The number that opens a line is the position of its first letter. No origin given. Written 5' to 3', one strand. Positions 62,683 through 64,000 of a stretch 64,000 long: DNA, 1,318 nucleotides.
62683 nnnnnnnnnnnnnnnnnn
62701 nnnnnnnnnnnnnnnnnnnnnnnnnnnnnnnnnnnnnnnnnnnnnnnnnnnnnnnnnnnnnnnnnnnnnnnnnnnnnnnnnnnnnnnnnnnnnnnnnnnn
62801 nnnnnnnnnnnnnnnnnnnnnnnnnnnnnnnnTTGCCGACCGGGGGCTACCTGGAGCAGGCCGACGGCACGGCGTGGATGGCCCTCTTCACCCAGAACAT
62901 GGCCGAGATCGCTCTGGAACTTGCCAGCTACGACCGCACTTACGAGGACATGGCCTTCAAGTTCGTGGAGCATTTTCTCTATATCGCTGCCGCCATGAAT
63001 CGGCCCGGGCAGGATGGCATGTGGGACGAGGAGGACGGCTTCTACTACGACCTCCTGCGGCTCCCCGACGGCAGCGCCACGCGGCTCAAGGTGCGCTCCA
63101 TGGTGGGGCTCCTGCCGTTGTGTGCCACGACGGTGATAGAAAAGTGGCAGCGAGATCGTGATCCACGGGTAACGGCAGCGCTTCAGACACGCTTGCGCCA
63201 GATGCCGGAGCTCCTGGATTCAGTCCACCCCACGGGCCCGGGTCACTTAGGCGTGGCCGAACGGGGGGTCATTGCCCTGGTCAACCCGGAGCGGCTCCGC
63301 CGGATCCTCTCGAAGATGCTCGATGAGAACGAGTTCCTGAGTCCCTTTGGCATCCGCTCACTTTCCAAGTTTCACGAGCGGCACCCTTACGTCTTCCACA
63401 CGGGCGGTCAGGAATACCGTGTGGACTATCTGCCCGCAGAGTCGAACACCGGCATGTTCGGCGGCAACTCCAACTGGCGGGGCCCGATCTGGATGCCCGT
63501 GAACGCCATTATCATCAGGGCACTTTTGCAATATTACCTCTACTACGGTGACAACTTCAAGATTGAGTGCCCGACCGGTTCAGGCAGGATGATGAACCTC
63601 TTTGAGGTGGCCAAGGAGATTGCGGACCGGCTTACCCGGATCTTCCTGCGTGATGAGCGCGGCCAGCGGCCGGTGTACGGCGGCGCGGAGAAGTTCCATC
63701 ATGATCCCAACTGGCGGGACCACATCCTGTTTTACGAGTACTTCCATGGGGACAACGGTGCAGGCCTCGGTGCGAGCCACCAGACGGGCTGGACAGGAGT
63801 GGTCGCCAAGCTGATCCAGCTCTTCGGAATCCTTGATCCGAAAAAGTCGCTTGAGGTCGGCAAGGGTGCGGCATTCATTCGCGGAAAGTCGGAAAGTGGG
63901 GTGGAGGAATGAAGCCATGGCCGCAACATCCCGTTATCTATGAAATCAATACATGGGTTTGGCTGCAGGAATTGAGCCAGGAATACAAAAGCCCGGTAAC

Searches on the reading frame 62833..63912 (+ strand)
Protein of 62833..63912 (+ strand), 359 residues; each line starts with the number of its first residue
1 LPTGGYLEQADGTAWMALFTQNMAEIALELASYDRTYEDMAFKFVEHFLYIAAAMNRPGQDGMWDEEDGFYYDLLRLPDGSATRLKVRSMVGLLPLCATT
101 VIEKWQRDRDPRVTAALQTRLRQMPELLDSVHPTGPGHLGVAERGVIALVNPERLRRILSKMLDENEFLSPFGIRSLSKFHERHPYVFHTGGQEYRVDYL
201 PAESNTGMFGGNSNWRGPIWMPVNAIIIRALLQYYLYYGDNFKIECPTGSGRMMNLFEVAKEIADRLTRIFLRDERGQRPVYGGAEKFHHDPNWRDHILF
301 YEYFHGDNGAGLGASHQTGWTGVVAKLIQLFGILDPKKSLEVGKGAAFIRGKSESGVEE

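Call 88: search_protein_families(library=pfam, proteins=[window:62833-63912:+], max_evalue=0.00001)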
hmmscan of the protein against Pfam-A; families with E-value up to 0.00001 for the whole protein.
window:62833-63912:+ (359 aa): 2 families
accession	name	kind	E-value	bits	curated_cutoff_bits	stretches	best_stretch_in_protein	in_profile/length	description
PF22422.2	MGH1-like_GH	-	7.4e-13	49.2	27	1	150-318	252-354/356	Mannosylglycerate hydrolase MGH1-like glycoside hydrolase domain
PF03200.22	Glyco_hydro_63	-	4.1e-11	42.8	22.4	1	11-240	253-432/492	Glycosyl hydrolase family 63 C-terminal domain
